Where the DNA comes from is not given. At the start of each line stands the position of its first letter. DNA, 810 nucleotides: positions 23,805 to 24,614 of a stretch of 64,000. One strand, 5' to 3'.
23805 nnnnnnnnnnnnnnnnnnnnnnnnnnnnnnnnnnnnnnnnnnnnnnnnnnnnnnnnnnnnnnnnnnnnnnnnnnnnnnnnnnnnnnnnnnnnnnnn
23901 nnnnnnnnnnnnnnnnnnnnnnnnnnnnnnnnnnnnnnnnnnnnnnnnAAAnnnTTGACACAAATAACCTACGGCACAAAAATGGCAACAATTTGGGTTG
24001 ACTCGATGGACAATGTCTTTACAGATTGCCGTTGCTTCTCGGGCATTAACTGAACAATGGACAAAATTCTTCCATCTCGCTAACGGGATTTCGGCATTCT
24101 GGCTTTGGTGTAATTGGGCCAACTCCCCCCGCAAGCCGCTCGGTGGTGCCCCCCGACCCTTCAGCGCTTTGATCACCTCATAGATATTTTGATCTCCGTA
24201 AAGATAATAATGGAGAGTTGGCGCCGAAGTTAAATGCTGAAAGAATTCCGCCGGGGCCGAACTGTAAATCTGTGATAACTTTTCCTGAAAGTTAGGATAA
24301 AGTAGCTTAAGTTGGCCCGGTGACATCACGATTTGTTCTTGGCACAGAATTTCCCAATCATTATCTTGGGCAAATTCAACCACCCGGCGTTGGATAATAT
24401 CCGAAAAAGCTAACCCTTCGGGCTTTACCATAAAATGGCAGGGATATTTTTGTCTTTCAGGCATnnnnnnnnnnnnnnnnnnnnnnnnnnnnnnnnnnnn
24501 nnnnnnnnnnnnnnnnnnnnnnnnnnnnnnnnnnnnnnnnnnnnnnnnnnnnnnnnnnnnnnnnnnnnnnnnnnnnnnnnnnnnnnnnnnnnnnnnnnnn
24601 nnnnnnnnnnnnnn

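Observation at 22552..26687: Minus-strand three-gene cassette (NTase-kinase fusion, NDK-like protein, second kinase) converging on a Nudix gene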

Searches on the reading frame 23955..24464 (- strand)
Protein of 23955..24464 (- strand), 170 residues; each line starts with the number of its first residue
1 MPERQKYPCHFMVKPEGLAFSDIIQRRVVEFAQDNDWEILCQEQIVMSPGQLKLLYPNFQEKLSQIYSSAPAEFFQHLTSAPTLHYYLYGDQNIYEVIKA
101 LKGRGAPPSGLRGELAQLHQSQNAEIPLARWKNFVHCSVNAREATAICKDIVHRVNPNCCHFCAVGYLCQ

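Call 3: search_protein_families(library=pfam, proteins=[window:23955-24464:-], max_evalue=1)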
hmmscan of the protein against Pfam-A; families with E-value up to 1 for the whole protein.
window:23955-24464:- (170 aa): 0 families

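Call 4: search_protein_families(library=ncbifam, proteins=[window:23955-24464:-], max_evalue=1)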
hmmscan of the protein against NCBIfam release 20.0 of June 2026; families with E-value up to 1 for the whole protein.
window:23955-24464:- (170 aa): 0 families

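Call 5: search_protein_families(library=padloc, proteins=[window:23955-24464:-], max_evalue=1)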
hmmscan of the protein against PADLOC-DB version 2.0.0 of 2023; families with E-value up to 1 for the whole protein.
window:23955-24464:- (170 aa): 0 families

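Call 9: find_homologous_proteins(query=window:23955-24464:-)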
Query window:23955-24464:- (170 aa): 1 proteins with E <= 0.001 among 28 candidates.
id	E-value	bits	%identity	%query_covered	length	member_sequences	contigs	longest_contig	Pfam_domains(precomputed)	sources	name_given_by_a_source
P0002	2.5e-105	368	100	94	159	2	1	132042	-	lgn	-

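Call 11: search_solved_structures(query=window:23955-24464:-, max_evalue=10, show_alignments=3)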
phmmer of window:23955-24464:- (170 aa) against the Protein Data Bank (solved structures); distinct sequences matched with E-value up to 10: 2.
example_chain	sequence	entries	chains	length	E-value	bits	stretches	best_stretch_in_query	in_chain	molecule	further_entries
9w0x_A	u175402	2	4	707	0.056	16.4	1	43-110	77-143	Protein SYG1 homolog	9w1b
9y6s_3U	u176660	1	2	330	1.7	11.6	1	90-134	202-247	DMIP25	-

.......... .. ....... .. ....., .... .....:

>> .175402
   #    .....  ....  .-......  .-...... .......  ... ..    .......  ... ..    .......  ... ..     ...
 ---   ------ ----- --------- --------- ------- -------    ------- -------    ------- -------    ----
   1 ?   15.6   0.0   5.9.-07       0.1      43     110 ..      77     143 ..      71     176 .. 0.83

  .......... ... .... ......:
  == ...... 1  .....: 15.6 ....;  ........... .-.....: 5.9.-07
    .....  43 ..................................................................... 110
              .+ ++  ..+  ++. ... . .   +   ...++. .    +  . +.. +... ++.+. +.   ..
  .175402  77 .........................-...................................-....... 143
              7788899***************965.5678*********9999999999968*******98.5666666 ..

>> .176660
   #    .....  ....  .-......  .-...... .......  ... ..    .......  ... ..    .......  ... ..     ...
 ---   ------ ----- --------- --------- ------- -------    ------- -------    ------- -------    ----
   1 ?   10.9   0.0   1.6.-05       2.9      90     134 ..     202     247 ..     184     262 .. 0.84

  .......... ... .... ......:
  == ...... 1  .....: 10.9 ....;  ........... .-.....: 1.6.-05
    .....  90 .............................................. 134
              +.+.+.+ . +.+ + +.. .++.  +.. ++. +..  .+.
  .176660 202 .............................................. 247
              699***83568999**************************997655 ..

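Call 13: search_protein_families(library=phrogs, proteins=[window:23955-24464:-], max_evalue=1)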
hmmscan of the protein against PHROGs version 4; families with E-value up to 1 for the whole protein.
window:23955-24464:- (170 aa): 0 families

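Call 18: find_encoding_contigs(protein=P0002, flank=10000, max_places=6)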
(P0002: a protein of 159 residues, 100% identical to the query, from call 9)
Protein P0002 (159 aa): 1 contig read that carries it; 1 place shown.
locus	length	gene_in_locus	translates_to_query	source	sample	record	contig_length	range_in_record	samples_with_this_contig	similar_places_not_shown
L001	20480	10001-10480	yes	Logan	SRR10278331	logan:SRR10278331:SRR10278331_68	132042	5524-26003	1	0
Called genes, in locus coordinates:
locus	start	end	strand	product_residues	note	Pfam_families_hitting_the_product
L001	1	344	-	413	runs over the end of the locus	PF23334:VWC2L_2nd (faint)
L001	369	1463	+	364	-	PF00919:UPF0004, PF04055:Radical_SAM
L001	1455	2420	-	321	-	PF02618:YceG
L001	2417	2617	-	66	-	-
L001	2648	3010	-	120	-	PF03652:RuvX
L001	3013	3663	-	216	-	PF04203:Sortase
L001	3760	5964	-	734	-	-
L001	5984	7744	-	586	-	PF01411:tRNA-synt_2c, PF07973:tRNA_SAD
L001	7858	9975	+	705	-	-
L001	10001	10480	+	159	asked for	-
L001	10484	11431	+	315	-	PF01636:APH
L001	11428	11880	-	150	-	PF00293:NUDIX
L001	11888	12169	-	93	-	-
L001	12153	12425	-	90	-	-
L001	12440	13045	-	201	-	PF12844:HTH_19 (weak), PF13413:HTH_25, PF09136:Glucodextran_B (weak)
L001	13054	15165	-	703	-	PF17854:FtsK_alpha, PF01580:FtsK_SpoIIIE, PF09397:FtsK_gamma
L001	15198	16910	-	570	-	PF00587:tRNA-synt_2b, PF04073:tRNA_edit, PF03129:HGTP_anticodon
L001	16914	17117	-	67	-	-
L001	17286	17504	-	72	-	-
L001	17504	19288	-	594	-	PF00753:Lactamase_B, PF12706:Lactamase_B_2 (weak), PF22505:RNase_J_b_CASP, PF17770:RNase_J_C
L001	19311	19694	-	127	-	PF03167:UDG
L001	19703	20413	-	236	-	-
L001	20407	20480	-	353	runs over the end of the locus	PF07728:AAA_5 (faint), PF00004:AAA, PF22667:Lon_lid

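Call 51: search_solved_structures(query=A3, max_evalue=10, show_alignments=2)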
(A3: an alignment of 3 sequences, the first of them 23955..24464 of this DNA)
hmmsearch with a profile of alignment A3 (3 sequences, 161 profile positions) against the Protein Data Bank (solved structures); distinct sequences matched with E-value up to 10: 19.
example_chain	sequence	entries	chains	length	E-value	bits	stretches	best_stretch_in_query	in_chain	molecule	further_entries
5x00_A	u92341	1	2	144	0.00027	24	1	16-117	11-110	Nucleoside diphosphate kinase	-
3pj9_A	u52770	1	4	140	0.00028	23.9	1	16-139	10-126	Nucleoside diphosphate kinase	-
3vgs_A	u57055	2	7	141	0.0028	20.6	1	16-134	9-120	Nucleoside diphosphate kinase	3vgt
3vgu_A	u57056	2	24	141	0.0029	20.6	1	16-134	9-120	Nucleoside diphosphate kinase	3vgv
8g2z_1M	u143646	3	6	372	0.0077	19.2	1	10-100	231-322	Nucleoside diphosphate kinase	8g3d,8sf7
3fbf_A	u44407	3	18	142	0.02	17.9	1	14-116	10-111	Nucleoside diphosphate kinase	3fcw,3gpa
3fbb_A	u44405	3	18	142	0.029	17.3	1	14-114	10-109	Nucleoside diphosphate kinase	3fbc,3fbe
6ay1_A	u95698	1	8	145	0.031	17.3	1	16-86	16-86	Nucleoside diphosphate kinase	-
2hur_A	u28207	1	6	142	0.066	16.2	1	16-117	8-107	NUCLEOSIDE DIPHOSPHATE KINASE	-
2b8q_A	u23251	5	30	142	0.072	16.1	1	14-116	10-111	Probable nucleoside diphosphate kinase | Nucleoside diphosphate kinase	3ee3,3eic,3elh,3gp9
7ung_5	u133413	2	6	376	0.076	16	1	8-76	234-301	Nucleoside diphosphate kinase 7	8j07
2b8p_A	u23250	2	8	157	0.088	15.8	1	14-116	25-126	Probable nucleoside diphosphate kinase | Nucleoside diphosphate kinase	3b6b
3evw_A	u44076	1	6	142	0.11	15.5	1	14-114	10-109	Nucleoside diphosphate kinase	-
5v6d_A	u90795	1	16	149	0.16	14.9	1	16-140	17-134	Nucleoside diphosphate kinase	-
8bad_A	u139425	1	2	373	0.32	14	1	63-111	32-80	Binary toxin A-like protein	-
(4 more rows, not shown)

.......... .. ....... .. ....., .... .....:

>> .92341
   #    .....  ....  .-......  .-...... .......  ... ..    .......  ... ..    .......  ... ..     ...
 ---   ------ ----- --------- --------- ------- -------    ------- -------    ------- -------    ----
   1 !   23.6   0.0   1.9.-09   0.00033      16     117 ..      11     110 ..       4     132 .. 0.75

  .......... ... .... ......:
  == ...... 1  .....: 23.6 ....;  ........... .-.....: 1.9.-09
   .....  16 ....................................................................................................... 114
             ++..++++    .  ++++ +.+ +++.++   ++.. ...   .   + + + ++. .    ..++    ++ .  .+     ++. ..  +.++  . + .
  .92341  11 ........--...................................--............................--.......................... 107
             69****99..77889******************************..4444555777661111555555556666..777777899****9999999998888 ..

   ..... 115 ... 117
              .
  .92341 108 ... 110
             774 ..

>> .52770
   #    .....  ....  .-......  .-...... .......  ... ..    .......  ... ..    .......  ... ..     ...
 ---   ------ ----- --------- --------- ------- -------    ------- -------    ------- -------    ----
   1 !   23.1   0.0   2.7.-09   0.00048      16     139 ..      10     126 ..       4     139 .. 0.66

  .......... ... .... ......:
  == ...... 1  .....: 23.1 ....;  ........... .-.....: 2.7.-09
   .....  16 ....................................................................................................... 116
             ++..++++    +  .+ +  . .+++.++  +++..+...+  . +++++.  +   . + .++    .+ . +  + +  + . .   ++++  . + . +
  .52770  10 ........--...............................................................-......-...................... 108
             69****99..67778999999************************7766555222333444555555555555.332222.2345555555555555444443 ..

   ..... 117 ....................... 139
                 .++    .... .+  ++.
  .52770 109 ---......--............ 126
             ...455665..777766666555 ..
